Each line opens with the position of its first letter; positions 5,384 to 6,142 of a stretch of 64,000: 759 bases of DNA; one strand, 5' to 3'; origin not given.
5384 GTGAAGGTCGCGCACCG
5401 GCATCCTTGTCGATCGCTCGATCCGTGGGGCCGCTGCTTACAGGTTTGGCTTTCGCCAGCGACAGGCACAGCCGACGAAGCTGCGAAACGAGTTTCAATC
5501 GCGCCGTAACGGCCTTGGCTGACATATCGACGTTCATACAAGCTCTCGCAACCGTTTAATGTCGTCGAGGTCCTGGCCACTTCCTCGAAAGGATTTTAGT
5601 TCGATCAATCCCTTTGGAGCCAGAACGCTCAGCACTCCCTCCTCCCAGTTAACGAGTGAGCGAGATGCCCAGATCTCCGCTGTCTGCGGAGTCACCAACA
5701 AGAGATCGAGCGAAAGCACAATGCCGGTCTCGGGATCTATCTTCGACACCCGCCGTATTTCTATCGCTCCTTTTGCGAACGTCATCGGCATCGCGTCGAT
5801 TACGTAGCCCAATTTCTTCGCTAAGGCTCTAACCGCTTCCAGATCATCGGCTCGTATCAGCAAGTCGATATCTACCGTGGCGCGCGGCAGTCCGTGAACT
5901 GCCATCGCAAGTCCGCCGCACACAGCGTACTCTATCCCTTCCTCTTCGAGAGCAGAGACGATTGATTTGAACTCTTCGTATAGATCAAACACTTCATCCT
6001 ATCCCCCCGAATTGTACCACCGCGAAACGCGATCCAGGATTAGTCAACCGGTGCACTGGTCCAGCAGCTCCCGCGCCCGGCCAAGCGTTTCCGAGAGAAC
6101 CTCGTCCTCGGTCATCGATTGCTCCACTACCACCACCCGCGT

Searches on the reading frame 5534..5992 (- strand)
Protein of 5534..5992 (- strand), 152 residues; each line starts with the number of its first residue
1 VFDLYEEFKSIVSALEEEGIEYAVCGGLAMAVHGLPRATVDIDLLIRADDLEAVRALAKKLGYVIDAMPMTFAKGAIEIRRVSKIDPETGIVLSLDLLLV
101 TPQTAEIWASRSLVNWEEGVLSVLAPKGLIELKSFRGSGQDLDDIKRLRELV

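Call 23: search_protein_families(library=pfam, proteins=[window:5534-5992:-], max_evalue=0.001)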
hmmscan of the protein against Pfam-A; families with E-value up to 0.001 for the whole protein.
window:5534-5992:- (152 aa): 3 families
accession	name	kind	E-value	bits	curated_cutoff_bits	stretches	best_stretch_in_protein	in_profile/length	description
PF14907.12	NTP_transf_5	-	3.3e-07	30.6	31.2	1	4-67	56-122/249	Uncharacterised nucleotidyltransferase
PF08843.17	AbiEii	-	9.3e-05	22.9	22.5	1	17-62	10-57/238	Nucleotidyl transferase AbiEii toxin, Type IV TA system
PF10706.15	Aminoglyc_resit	-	0.00012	22.7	21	1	9-72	3-70/149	Aminoglycoside-2''-adenylyltransferase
